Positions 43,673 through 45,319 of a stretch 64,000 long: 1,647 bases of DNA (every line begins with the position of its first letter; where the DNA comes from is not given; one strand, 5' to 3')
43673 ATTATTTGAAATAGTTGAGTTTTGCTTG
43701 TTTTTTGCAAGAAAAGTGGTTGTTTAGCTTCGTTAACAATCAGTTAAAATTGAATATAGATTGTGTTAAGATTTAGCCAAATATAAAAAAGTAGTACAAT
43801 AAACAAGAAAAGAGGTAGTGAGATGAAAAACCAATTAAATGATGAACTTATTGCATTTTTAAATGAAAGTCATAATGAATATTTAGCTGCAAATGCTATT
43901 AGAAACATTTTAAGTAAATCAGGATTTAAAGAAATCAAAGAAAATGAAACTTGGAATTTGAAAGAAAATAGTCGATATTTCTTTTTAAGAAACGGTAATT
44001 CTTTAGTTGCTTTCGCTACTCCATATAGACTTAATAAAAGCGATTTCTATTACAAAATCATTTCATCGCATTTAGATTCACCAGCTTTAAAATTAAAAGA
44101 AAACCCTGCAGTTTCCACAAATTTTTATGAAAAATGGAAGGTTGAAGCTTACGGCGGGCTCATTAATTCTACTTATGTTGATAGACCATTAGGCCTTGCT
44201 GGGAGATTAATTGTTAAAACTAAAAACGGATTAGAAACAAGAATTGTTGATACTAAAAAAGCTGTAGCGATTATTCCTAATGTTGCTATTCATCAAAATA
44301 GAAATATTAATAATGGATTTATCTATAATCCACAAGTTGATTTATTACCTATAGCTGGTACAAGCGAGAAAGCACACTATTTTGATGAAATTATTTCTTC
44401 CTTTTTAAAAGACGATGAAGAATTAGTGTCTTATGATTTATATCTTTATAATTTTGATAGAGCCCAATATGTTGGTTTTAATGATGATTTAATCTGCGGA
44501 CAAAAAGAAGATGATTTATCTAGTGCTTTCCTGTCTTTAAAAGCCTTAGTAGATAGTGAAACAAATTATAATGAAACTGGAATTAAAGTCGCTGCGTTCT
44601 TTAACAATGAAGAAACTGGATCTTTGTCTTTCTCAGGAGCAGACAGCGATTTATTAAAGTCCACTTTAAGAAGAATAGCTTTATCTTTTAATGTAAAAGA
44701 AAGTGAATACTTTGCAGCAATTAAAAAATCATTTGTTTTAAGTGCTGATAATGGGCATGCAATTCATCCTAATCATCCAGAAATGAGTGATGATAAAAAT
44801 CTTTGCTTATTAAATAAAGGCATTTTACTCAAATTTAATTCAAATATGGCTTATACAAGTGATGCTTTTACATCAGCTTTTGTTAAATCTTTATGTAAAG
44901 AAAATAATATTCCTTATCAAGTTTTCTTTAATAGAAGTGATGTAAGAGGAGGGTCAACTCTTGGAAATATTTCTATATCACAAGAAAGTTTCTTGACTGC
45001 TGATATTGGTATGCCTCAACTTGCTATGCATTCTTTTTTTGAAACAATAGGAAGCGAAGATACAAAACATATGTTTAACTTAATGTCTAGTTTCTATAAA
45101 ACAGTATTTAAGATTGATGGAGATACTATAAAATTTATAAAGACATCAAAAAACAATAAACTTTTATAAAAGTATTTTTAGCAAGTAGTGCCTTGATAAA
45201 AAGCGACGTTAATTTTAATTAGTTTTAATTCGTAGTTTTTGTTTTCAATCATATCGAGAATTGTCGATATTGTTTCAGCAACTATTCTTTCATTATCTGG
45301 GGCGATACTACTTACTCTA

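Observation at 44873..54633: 9.3 kb surface-protein block bracketed by 246-bp, ~99% identical direct repeats of the aminopeptidase 3' end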

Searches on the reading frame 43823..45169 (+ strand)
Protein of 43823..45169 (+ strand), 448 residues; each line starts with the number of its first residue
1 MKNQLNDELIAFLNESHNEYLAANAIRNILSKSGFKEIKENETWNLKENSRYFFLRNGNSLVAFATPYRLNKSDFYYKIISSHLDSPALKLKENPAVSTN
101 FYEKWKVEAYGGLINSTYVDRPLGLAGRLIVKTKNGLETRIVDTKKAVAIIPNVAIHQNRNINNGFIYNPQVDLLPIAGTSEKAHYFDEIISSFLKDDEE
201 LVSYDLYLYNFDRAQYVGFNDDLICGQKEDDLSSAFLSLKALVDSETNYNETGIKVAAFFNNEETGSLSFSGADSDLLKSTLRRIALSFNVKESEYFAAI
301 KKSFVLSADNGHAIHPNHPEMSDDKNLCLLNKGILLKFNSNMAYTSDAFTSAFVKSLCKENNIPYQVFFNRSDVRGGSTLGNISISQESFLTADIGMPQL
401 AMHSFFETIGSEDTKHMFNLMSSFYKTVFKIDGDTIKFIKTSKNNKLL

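Call 6: search_protein_families(library=pfam, proteins=[window:43823-45169:+], max_evalue=0.01)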
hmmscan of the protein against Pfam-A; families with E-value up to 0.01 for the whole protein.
window:43823-45169:+ (448 aa): 2 families
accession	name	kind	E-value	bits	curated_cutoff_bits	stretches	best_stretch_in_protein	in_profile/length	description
PF02127.20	Peptidase_M18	-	2.7e-105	353.1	24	1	12-425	1-432/432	Aminopeptidase I zinc metalloprotease (M18)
PF05343.19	Peptidase_M42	-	4.6e-08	32.9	23.2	1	302-420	182-292/292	M42 glutamyl aminopeptidase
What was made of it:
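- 43823..45169 (+): Intact M18 aminopeptidase gene (448 aa). Its last 297 nt are repeat copy A plus the block-linked tail. Pfam Peptidase_M18, 2.7e-105 (call 6).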

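Call 9: find_encoding_contigs(protein=window:43823-45169:+, flank=10000, max_places=10)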
Protein window:43823-45169:+ (448 aa): no gene with exactly this product is on record in the collection.
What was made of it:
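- Tried and rejected: (3) An exact look-up of the window's aminopeptidase in the contig index failed (call 9).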

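Call 11: find_related_loci(query=window:43823-45169:+, collection=genome_contigs, flank=10000)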
Query window:43823-45169:+ (448 aa) in genome_contigs; peptide patterns used: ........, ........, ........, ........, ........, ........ (x = any residue, [..] = any of these).
32 stretches matched a pattern; 9 encode a relative of the query (tblastn E <= 1e-3); 9 distinct loci.
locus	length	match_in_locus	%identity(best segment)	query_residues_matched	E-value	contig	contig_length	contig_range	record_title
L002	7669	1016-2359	79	1-448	0e+0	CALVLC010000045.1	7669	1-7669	MAG: uncultured Bacilli bacterium isolate E22__bin81 genome assembly, contig: E22__k127_3025065, whole genome shotgun se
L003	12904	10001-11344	76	1-448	0e+0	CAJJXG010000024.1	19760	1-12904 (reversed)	MAG TPA_asm: uncultured Bacillales bacterium isolate ERR321628-bin.40 genome assembly, contig: NODE_1504_length_19760_co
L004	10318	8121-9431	48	1-439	1e-130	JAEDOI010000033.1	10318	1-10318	MAG: Bacilli bacterium isolate MAG314 NODE_7891_length_10318_cov_10.947676, whole genome shotgun sequence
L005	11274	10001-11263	40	3-438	5e-103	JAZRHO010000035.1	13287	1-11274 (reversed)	MAG: Eubacteriales bacterium isolate T1900045480_YK20190174.MAGScoT_cleanbin_000017 SGB_7315_k141_2172655, whole genome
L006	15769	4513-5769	38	6-431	1e-98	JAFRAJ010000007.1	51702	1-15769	MAG: Oscillospiraceae bacterium isolate RGIG2315 Goat_Duodenum.Co__c141471, whole genome shotgun sequence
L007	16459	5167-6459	37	9-439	2e-93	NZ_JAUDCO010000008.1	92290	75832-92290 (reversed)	Collinsella tanakaei strain ET30 ET30_scaffold_8, whole genome shotgun sequence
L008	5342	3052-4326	37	9-433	5e-93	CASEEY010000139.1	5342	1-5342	uncultured Collinsella sp. isolate T2_L2_313313_idba_bin.98 genome assembly, contig: T2_L2_313313_idba_bin.98.fa_scaffol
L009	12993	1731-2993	37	9-434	4e-92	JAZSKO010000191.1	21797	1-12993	MAG: Eubacteriales bacterium isolate T1900044560_TS20190026.MAGScoT_cleanbin_000030 SGB_360_k141_374552, whole genome sh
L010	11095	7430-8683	39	7-438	1e-90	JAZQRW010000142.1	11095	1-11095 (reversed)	MAG: Eubacteriales bacterium isolate T1900045223_TC20190219.MAGScoT_cleanbin_000014 SGB_5379_k141_1843355, whole genome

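Call 17: find_homologous_proteins(query=window:43823-45169:+, max_evalue=1e-100)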
Query window:43823-45169:+ (448 aa): 907 proteins with E <= 1e-100 among 8000 candidates; the best 120 are listed.
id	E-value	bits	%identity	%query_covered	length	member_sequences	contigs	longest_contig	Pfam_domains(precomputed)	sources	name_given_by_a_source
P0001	1.0e-291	985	100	100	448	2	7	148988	PF05343.20,PF02127.21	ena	-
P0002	6.1e-284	959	96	100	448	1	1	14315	PF05343.20,PF02127.21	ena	-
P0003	1.0e-283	958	96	100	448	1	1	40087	PF05343.20,PF02127.21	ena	-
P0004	1.8e-282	954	95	100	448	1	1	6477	PF05343.20,PF02127.21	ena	-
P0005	2.6e-282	954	96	100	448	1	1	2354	PF05343.20,PF02127.21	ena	-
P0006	2.7e-282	954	96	100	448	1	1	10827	PF05343.20,PF02127.21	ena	-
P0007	1.0e-281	952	96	100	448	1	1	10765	PF05343.20,PF02127.21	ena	-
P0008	1.0e-281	952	95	100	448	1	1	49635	PF05343.20,PF02127.21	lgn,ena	-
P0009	5.1e-281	950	95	100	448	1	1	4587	PF05343.20,PF02127.21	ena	-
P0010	5.2e-281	950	95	100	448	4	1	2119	PF05343.20,PF02127.21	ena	-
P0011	6.3e-281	949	95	100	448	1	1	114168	PF05343.20,PF02127.21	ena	-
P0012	1.3e-280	948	95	100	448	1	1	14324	PF05343.20,PF02127.21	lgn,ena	-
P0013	1.8e-280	948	94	100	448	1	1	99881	PF05343.20,PF02127.21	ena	-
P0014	1.8e-280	948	95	100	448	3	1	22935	PF05343.20,PF02127.21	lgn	-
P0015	5.1e-280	946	95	100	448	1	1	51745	PF05343.20,PF02127.21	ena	-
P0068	1.1e-275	932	93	100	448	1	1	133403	PF05343.20,PF02127.21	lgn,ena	-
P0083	1.4e-274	928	93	100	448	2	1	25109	PF05343.20,PF02127.21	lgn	-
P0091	5.6e-274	926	92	100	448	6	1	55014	PF05343.20,PF02127.21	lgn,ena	-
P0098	1.4e-272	922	94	100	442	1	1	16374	PF05343.20,PF02127.21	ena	-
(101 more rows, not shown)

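Call 21: find_encoding_contigs(protein=P0011, flank=10000, max_places=3)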
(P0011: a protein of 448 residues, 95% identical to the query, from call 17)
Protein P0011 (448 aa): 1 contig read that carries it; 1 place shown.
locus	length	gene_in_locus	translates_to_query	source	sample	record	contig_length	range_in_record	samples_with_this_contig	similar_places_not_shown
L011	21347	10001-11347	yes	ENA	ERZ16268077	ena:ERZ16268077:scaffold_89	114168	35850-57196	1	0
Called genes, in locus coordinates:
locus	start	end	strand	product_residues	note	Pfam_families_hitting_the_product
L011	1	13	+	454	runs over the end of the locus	-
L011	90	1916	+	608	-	PF00528:BPD_transp_1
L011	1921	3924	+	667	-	PF00005:ABC_tran, PF13304:AAA_21 (faint), PF00005:ABC_tran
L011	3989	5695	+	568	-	PF02878:PGM_PMM_I, PF02879:PGM_PMM_II, PF02880:PGM_PMM_III, PF00408:PGM_PMM_IV (weak)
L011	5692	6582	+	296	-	-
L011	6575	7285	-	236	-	-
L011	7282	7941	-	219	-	-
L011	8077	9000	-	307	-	-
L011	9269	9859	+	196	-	PF01381:HTH_3, PF12844:HTH_19, PF13560:HTH_31 (faint)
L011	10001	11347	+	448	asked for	PF02127:Peptidase_M18, PF05343:Peptidase_M42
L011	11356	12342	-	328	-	PF00356:LacI, PF13407:Peripla_BP_4 (weak), PF13377:Peripla_BP_3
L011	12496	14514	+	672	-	PF09479:Flg_new, PF18998:Flg_new_2 (faint), PF09479:Flg_new, PF00754:F5_F8_type_C, PF22633:F5_F8_type_C_2, PF00754:F5_F8_type_C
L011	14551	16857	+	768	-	PF07581:Glug (faint)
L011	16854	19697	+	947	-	PF00754:F5_F8_type_C, PF22633:F5_F8_type_C_2 (weak), PF00754:F5_F8_type_C, PF22633:F5_F8_type_C_2, PF00754:F5_F8_type_C, PF00128:Alpha-amylase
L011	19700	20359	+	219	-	-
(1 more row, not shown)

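Call 22: find_encoding_contigs(protein=P0068, flank=10000, max_places=3)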
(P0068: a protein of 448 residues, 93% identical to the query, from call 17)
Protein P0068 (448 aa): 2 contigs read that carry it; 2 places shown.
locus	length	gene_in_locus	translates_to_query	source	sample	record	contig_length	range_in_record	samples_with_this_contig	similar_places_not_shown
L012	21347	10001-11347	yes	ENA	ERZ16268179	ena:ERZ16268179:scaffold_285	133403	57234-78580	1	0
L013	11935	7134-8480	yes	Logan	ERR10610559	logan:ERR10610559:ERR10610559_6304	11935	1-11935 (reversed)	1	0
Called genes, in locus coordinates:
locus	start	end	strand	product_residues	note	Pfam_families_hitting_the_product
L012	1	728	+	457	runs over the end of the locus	-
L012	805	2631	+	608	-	PF00528:BPD_transp_1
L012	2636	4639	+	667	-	PF00005:ABC_tran, PF13304:AAA_21 (faint), PF00005:ABC_tran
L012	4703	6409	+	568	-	PF02878:PGM_PMM_I, PF02879:PGM_PMM_II, PF02880:PGM_PMM_III, PF00408:PGM_PMM_IV (weak)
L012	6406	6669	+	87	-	-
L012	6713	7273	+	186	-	-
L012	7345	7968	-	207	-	-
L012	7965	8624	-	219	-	-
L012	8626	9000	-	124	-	-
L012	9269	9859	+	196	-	PF01381:HTH_3 (weak), PF12844:HTH_19, PF13443:HTH_26 (faint), PF13560:HTH_31 (weak)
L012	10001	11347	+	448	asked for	PF02127:Peptidase_M18, PF05343:Peptidase_M42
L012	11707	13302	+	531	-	PF16403:Bact_surface_Ig-like (faint), PF02018:CBM_4_9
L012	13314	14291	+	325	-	PF00356:LacI, PF13407:Peripla_BP_4 (faint)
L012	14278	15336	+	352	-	PF04616:Glyco_hydro_43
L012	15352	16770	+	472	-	-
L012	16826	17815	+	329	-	PF00528:BPD_transp_1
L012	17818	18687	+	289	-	PF00528:BPD_transp_1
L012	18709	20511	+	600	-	PF02837:Glyco_hydro_2_N, PF00703:Glyco_hydro_2, PF02836:Glyco_hydro_2_C (weak)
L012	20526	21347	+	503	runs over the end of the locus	PF00005:ABC_tran, PF17912:OB_MalK (faint), PF08402:TOBE_2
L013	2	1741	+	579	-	?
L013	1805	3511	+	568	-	PF02878:PGM_PMM_I, PF02879:PGM_PMM_II, PF02880:PGM_PMM_III, PF00408:PGM_PMM_IV (weak)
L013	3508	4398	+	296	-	-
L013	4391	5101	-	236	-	-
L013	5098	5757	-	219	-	-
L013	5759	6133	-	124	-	-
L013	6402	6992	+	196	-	PF01381:HTH_3 (weak), PF12844:HTH_19, PF13443:HTH_26 (faint), PF13560:HTH_31 (weak)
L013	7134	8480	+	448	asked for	PF02127:Peptidase_M18, PF05343:Peptidase_M42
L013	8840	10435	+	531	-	PF16403:Bact_surface_Ig-like (faint), PF02018:CBM_4_9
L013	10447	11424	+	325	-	PF00356:LacI, PF13407:Peripla_BP_4 (faint)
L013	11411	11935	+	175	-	?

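Call 27: find_encoding_contigs(protein=P0083, flank=10000, max_places=3)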
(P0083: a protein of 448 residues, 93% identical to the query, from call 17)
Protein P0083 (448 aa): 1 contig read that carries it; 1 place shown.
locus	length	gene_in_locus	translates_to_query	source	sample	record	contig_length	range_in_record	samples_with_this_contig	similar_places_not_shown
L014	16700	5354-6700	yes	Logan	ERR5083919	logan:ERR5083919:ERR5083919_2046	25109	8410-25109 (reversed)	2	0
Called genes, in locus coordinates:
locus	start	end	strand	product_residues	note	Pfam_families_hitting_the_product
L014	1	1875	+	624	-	?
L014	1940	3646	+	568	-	PF02878:PGM_PMM_I, PF02879:PGM_PMM_II, PF02880:PGM_PMM_III, PF00408:PGM_PMM_IV (weak)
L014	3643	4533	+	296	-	-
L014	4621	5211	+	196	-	PF01381:HTH_3, PF12844:HTH_19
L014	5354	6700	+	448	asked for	PF02127:Peptidase_M18, PF05343:Peptidase_M42 (weak)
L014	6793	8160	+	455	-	PF02127:Peptidase_M18, PF05343:Peptidase_M42 (faint)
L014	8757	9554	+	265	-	-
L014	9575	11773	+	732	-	-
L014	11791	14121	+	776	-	-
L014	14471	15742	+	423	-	PF13173:AAA_14, PF13635:DUF4143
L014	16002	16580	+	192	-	PF00265:TK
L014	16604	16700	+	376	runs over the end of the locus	PF01595:CNNM, PF00571:CBS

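Call 28: find_encoding_contigs(protein=P0013, flank=10000, max_places=3)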
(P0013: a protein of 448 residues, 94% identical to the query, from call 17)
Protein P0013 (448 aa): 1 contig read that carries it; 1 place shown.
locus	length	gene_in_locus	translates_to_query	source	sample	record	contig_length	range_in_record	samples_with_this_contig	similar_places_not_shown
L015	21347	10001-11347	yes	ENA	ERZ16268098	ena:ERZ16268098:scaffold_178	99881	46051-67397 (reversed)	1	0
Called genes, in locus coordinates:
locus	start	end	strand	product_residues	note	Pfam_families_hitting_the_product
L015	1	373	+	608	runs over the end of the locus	PF00528:BPD_transp_1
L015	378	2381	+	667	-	PF00005:ABC_tran, PF13304:AAA_21 (faint), PF00005:ABC_tran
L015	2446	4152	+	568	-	PF02878:PGM_PMM_I, PF02879:PGM_PMM_II, PF02880:PGM_PMM_III, PF00408:PGM_PMM_IV (weak)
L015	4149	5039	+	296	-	-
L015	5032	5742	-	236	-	-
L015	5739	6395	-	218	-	-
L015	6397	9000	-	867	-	-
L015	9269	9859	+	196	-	PF01381:HTH_3 (weak), PF12844:HTH_19, PF13560:HTH_31 (weak)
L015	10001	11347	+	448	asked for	PF02127:Peptidase_M18, PF05343:Peptidase_M42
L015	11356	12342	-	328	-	PF00356:LacI, PF00532:Peripla_BP_1 (weak), PF13407:Peripla_BP_4, PF13377:Peripla_BP_3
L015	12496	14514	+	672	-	PF09479:Flg_new, PF18998:Flg_new_2 (faint), PF09479:Flg_new, PF00754:F5_F8_type_C, PF22633:F5_F8_type_C_2, PF00754:F5_F8_type_C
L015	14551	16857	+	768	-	PF07581:Glug (faint)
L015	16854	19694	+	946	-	PF00754:F5_F8_type_C, PF22633:F5_F8_type_C_2 (weak), PF00754:F5_F8_type_C, PF22633:F5_F8_type_C_2, PF00754:F5_F8_type_C (weak), PF00128:Alpha-amylase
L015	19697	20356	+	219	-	-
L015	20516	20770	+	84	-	PF02127:Peptidase_M18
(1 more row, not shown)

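Call 29: find_encoding_contigs(protein=P0098, flank=10000, max_places=3)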
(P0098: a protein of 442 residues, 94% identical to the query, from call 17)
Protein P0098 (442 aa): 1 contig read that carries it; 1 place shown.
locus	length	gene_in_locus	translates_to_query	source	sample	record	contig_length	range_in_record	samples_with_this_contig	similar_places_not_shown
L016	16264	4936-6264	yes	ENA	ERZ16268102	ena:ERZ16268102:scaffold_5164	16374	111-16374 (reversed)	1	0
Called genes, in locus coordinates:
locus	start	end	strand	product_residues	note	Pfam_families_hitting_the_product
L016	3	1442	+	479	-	?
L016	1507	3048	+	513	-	PF02878:PGM_PMM_I, PF02879:PGM_PMM_II, PF02880:PGM_PMM_III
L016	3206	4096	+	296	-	-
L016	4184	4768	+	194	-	PF01381:HTH_3 (weak), PF12844:HTH_19 (weak)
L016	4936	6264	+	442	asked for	PF02127:Peptidase_M18, PF05343:Peptidase_M42 (weak)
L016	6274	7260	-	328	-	PF00356:LacI, PF00532:Peripla_BP_1 (weak), PF13407:Peripla_BP_4, PF13377:Peripla_BP_3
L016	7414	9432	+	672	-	PF09479:Flg_new, PF18998:Flg_new_2 (faint), PF09479:Flg_new, PF00754:F5_F8_type_C, PF22633:F5_F8_type_C_2, PF00754:F5_F8_type_C (weak)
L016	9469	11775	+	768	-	PF07581:Glug (faint)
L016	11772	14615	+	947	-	PF00754:F5_F8_type_C, PF22633:F5_F8_type_C_2 (weak), PF00754:F5_F8_type_C, PF22633:F5_F8_type_C_2, PF00754:F5_F8_type_C (weak), PF00128:Alpha-amylase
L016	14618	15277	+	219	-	-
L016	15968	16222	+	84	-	-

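Call 39: list_cluster_members(proteins=[P0001, window:43823-45166:+, window:54340-54681:+])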
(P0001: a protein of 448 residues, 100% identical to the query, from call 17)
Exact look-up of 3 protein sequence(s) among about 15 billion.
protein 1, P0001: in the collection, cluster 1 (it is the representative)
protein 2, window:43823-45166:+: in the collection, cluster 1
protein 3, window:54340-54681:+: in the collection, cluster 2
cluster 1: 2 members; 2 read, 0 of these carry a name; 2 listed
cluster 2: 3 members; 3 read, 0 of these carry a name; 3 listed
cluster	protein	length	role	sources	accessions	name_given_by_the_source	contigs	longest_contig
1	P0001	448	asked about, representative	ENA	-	-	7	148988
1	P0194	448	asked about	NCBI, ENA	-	-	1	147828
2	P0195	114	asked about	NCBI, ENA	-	-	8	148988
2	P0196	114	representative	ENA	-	-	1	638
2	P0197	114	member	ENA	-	-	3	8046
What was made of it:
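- On Gene conversion between the repeats: The variant protein is on 1 contig and the normal one on 7 (call 39).
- The copy-B fragment occurs on all 8 (call 39).
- Tried and rejected: It was later found as P0194 by cluster look-up (call 39).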

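Call 42: find_encoding_contigs(protein=P0001, flank=10000, max_places=10)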
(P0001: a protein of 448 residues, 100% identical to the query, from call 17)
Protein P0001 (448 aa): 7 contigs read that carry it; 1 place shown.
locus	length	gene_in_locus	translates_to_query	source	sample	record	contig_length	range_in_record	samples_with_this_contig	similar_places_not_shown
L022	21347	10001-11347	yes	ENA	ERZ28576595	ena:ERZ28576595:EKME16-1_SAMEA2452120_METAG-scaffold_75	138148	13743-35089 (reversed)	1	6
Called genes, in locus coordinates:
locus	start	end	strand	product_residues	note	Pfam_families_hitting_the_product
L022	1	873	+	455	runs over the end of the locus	-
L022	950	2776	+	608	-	PF00528:BPD_transp_1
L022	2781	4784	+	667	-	PF00005:ABC_tran, PF13304:AAA_21 (faint), PF00005:ABC_tran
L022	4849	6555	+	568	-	PF02878:PGM_PMM_I, PF02879:PGM_PMM_II, PF02880:PGM_PMM_III, PF00408:PGM_PMM_IV (weak)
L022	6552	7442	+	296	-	-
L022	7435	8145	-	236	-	-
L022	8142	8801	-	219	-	-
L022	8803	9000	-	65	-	-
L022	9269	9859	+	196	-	PF01381:HTH_3, PF12844:HTH_19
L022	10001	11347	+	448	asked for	PF02127:Peptidase_M18, PF05343:Peptidase_M42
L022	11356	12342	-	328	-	PF00356:LacI, PF00532:Peripla_BP_1 (weak), PF13407:Peripla_BP_4 (weak), PF13377:Peripla_BP_3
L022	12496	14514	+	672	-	PF09479:Flg_new, PF18998:Flg_new_2 (faint), PF09479:Flg_new, PF00754:F5_F8_type_C, PF22633:F5_F8_type_C_2, PF00754:F5_F8_type_C (weak)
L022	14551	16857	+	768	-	PF07581:Glug (faint)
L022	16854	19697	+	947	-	PF00754:F5_F8_type_C, PF22633:F5_F8_type_C_2 (weak), PF00754:F5_F8_type_C, PF22633:F5_F8_type_C_2, PF00754:F5_F8_type_C, PF00128:Alpha-amylase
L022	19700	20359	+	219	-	-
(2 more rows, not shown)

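Call 47: find_encoding_contigs(protein=P0091, flank=10000, max_places=3)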
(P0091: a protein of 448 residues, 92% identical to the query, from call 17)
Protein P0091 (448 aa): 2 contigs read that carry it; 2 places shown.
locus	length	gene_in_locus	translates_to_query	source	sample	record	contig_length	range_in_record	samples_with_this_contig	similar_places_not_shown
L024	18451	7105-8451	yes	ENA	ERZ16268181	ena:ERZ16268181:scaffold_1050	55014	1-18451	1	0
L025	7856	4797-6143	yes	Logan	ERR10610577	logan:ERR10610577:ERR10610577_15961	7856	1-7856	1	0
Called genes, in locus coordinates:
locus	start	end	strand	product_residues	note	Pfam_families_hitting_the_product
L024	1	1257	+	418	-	?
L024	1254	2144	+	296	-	-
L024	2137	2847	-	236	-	-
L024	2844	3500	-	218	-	-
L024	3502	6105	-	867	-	-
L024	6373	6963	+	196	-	PF01381:HTH_3, PF12844:HTH_19, PF13560:HTH_31 (weak)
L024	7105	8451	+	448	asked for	PF02127:Peptidase_M18, PF05343:Peptidase_M42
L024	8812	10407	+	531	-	PF02018:CBM_4_9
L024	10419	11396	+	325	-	PF00356:LacI, PF13407:Peripla_BP_4 (faint)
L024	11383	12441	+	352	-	PF04616:Glyco_hydro_43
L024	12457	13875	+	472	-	-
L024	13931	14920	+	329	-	PF00528:BPD_transp_1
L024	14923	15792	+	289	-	PF00528:BPD_transp_1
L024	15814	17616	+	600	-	PF02837:Glyco_hydro_2_N, PF00703:Glyco_hydro_2, PF02836:Glyco_hydro_2_C (weak)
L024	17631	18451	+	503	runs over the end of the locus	PF00005:ABC_tran, PF17912:OB_MalK (faint), PF08402:TOBE_2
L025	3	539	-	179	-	?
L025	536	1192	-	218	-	-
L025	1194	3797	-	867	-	-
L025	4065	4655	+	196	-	PF01381:HTH_3, PF12844:HTH_19, PF13560:HTH_31 (weak)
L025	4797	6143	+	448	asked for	PF02127:Peptidase_M18, PF05343:Peptidase_M42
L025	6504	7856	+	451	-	?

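Call 51: search_protein_families(library=ncbifam, proteins=[window:43823-45166:+], max_evalue=0.001)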
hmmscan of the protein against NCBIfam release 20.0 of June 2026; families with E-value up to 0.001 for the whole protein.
window:43823-45166:+ (448 aa): 2 families
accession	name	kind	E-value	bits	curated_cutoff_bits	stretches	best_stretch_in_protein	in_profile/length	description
NF002759.0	PRK02813.1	equivalog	1.4e-136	455.9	356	1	2-427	5-429/430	M18 family aminopeptidase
NF002600.0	PRK02256.1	equivalog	7.1e-43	146.8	529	1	4-426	26-461/463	aminopeptidase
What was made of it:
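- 43823..45169 (+): NCBIfam NF002759 equivalog, 1.4e-136 (call 51).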
